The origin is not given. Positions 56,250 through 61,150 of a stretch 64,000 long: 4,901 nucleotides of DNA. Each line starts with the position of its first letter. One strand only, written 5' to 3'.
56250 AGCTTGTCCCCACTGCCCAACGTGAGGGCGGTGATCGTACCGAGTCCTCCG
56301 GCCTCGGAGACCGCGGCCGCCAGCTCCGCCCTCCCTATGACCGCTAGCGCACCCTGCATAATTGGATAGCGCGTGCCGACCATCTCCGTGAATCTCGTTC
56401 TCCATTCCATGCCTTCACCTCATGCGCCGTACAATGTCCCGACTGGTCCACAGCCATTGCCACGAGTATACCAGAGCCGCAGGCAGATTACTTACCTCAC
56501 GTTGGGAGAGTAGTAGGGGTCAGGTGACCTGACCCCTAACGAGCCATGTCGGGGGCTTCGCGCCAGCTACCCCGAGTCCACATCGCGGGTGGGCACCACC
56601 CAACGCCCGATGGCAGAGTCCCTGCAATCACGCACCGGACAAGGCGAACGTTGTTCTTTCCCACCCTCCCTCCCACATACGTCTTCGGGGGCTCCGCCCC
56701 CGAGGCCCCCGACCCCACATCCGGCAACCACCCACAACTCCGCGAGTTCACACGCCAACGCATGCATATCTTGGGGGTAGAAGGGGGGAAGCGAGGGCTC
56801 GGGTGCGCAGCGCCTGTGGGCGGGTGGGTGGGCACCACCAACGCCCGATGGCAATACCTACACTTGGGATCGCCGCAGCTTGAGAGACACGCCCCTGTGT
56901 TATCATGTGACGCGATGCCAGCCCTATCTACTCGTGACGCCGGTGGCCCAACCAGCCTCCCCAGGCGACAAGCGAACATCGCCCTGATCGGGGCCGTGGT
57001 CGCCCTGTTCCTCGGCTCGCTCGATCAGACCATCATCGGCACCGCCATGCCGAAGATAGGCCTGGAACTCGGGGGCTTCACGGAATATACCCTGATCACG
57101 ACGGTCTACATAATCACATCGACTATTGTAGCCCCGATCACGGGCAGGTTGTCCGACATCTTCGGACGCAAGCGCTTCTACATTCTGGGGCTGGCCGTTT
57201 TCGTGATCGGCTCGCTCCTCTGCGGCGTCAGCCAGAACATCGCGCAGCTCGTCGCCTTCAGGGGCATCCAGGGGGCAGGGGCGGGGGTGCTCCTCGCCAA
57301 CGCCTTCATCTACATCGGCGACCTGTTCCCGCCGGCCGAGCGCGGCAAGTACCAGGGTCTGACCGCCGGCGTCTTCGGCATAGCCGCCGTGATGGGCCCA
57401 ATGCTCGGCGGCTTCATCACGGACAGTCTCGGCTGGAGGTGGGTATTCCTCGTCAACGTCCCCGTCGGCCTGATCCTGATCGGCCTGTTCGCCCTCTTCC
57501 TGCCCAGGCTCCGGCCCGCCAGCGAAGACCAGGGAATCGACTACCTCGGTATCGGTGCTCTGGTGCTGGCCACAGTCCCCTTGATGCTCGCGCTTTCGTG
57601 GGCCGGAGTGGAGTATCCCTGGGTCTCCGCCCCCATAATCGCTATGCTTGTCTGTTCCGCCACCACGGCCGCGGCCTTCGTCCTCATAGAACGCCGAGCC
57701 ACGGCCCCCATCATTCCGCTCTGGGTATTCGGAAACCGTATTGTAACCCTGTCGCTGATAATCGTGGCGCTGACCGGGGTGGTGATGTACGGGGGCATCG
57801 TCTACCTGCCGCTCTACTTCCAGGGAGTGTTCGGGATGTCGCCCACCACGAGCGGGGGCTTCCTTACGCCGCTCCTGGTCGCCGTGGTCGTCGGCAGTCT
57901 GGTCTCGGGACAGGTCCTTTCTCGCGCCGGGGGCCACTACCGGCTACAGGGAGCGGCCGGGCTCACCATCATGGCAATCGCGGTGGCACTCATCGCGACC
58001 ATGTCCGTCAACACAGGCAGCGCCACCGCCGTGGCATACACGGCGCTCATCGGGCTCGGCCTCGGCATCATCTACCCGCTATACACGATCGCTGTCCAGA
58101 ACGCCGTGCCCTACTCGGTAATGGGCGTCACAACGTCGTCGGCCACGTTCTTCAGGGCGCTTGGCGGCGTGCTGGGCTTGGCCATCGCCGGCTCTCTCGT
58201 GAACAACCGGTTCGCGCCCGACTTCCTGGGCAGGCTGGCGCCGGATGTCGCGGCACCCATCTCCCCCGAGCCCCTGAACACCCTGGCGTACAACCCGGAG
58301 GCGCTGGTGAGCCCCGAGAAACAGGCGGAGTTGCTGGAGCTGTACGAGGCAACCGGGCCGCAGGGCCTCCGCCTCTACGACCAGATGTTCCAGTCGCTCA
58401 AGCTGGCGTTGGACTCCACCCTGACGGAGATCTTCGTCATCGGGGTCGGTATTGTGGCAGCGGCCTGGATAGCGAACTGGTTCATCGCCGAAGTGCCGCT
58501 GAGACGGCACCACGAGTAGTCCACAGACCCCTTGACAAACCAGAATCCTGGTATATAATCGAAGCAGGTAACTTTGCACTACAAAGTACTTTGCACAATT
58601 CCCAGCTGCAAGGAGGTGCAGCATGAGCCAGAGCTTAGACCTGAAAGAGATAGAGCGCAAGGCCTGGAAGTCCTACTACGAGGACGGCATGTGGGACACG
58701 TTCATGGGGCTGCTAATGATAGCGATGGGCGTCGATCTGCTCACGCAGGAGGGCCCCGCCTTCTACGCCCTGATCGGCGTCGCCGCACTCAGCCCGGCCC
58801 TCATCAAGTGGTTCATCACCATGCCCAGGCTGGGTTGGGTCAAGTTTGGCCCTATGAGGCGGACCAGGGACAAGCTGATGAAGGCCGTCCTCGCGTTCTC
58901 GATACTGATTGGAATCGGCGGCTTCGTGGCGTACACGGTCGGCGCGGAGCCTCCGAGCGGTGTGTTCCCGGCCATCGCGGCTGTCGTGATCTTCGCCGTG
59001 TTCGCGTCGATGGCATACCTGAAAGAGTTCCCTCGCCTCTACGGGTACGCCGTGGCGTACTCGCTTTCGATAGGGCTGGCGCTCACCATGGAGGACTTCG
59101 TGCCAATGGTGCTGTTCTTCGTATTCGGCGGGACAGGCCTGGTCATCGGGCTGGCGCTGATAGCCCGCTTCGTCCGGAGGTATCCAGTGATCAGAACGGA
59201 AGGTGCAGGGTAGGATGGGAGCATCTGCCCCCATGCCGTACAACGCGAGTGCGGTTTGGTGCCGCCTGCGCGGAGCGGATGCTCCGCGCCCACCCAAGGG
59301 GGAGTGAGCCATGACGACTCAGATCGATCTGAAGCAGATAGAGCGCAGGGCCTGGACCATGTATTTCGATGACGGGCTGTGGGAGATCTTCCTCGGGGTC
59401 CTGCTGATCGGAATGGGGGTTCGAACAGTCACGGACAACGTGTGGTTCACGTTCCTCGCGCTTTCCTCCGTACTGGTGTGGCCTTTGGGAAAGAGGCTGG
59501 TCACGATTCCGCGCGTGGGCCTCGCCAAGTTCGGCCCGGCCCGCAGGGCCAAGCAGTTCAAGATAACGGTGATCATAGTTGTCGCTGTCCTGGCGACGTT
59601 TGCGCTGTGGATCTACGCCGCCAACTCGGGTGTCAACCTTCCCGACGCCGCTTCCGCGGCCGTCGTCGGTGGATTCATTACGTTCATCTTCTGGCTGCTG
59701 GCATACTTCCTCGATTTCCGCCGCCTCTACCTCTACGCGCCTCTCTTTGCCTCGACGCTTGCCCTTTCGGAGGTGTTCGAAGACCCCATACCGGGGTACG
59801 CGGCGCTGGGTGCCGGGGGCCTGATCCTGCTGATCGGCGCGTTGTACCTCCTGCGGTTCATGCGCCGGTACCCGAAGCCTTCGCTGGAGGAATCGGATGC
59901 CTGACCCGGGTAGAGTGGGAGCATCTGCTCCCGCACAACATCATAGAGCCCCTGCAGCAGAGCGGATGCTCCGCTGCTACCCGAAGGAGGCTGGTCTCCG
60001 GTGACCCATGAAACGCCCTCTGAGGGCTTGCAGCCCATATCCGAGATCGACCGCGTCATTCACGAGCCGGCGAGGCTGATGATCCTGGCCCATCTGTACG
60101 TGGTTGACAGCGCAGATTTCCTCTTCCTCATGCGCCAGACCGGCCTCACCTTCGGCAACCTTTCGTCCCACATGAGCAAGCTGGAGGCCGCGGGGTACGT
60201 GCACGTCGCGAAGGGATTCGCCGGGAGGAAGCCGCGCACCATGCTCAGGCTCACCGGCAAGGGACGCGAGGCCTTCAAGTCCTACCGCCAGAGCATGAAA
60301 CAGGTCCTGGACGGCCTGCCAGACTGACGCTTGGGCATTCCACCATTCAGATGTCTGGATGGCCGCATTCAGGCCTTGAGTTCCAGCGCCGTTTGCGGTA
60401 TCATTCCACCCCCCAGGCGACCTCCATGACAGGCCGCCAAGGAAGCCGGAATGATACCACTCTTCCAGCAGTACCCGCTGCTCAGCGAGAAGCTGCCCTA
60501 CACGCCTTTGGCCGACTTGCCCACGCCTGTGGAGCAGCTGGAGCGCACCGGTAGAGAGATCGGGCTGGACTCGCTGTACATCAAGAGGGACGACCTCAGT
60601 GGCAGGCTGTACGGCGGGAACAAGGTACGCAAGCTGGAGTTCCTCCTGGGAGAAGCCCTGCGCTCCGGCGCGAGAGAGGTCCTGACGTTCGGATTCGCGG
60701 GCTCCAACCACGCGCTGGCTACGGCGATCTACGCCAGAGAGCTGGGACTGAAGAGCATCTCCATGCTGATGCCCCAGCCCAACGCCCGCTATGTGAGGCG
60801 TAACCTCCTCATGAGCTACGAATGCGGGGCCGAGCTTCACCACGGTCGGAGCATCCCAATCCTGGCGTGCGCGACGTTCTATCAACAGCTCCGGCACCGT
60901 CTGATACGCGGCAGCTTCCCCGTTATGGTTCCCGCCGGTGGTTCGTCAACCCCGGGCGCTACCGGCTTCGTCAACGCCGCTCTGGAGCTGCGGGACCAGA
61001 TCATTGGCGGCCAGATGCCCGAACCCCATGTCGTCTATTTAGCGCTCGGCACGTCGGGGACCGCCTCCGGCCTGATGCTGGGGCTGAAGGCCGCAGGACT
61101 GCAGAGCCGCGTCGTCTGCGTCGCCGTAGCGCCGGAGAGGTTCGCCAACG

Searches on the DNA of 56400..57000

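Call 58: search_rna_families(source=window, start=56400, end=57000, threshold=evalue, max_evalue=1)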
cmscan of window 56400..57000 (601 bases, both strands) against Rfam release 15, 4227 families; matches with E-value up to 1: 0.
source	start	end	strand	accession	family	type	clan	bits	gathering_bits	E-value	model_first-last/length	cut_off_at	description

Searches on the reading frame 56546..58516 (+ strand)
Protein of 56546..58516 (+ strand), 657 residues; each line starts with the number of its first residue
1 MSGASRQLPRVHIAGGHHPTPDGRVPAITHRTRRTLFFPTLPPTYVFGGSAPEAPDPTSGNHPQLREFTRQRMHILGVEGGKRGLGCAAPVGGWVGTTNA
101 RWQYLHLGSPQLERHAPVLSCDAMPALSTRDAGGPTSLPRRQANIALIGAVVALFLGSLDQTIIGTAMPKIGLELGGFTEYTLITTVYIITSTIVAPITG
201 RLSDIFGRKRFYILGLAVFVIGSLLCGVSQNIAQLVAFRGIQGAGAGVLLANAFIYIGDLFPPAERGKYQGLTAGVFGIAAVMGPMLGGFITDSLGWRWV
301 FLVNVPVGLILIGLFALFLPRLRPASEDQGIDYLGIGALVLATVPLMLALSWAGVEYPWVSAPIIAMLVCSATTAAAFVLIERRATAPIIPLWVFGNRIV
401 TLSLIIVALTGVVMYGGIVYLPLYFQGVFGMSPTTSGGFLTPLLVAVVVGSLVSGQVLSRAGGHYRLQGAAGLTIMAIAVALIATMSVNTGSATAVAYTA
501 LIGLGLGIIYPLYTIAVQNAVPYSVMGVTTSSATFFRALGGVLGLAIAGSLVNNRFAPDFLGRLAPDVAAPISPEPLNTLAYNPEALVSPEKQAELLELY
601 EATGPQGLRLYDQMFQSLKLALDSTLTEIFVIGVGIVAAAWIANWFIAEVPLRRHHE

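Call 6: search_protein_families(library=pfam, proteins=[window:56546-58516:+], max_evalue=0.01)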
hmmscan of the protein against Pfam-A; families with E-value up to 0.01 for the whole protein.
window:56546-58516:+ (657 aa): 3 families
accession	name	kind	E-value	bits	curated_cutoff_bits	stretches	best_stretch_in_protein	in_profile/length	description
PF07690.21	MFS_1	-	4.6e-54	184.1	33.4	1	152-544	3-346/347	Major Facilitator Superfamily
PF06609.19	TRI12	-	8.9e-13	48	23.2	1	165-559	64-472/599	Fungal trichothecene efflux pump (TRI12)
PF00083.30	Sugar_tr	-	1.4e-12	47.7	22.3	1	180-320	47-192/452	Sugar (and other) transporter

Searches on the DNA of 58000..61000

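Call 5: search_rna_families(source=window, start=58000, end=61000, threshold=evalue, max_evalue=10)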
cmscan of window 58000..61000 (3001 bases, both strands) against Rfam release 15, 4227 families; matches with E-value up to 10: 4.
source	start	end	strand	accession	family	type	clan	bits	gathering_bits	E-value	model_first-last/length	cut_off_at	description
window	58722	58792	-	RF04272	mir-8908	Gene; miRNA;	CL00136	17.2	74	3.7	1-86/86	no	mir-8908 microRNA precursor family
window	60769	60912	+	RF02257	adapt33_3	Gene; lncRNA;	-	14.3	70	6.8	1-140/140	no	Adaptive response 33 conserved region 3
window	59959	60006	+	RF01119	sR32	Gene; snRNA; snoRNA; CD-box;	-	13.3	40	2.5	1-57/57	no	Small nucleolar RNA sR32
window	58799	58850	-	RF01149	sR10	Gene; snRNA; snoRNA; CD-box;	-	12.3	45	8.7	1-54/54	no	Small nucleolar RNA sR10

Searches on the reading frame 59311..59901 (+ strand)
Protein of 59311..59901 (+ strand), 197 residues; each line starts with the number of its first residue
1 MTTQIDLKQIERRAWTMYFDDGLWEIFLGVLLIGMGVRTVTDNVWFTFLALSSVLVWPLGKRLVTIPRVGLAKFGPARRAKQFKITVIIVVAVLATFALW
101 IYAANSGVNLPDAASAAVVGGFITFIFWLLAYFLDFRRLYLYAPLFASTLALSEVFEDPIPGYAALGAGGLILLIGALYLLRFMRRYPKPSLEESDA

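Call 6: search_protein_families(library=pfam, proteins=[window:59311-59901:+], max_evalue=0.01)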
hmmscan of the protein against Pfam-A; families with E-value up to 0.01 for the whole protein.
window:59311-59901:+ (197 aa): 0 families

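Call 19: search_protein_families(library=ncbifam, proteins=[window:59311-59901:+], max_evalue=0.01)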
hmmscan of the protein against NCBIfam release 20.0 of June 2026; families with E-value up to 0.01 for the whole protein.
window:59311-59901:+ (197 aa): 0 families

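Call 67: find_related_loci(query=window:59311-59901:+, collection=metagenome_contigs, flank=1500)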
Query window:59311-59901:+ (197 aa) in metagenome_contigs; peptide patterns used: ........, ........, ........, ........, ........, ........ (x = any residue, [..] = any of these).
131 stretches matched a pattern; 2 encode a relative of the query (tblastn E <= 1e-3); 2 distinct loci.
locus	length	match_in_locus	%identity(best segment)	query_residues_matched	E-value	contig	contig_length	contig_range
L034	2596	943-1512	46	1-191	3e-44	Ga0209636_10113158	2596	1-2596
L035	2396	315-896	35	2-196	3e-32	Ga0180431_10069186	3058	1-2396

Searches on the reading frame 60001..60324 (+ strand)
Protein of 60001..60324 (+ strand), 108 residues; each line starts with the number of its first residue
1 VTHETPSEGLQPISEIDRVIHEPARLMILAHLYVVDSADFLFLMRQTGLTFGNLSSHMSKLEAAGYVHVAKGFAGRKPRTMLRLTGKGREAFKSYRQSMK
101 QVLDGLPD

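Call 6: search_protein_families(library=pfam, proteins=[window:60001-60324:+], max_evalue=0.01)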
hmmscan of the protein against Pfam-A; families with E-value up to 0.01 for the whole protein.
window:60001-60324:+ (108 aa): 3 families
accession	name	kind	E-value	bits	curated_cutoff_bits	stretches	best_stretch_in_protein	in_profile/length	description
PF13601.12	HTH_34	-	1.3e-27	96.2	27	1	25-102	2-79/80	Winged helix DNA-binding domain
PF01022.26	HTH_5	-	0.0013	19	22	1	43-68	21-46/47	Bacterial regulatory protein, arsR family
PF14947.12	HTH_45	-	0.0053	17.2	25.5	1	43-97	25-71/77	Winged helix-turn-helix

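Call 19: search_protein_families(library=ncbifam, proteins=[window:60001-60324:+], max_evalue=0.01)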
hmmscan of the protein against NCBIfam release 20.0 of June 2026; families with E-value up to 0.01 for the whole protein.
window:60001-60324:+ (108 aa): 1 family
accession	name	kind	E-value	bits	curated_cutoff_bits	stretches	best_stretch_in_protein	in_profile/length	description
NF033788.1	HTH_metalloreg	subfamily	2.7e-05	23.9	55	1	16-69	4-57/77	metalloregulator ArsR/SmtB family transcription factor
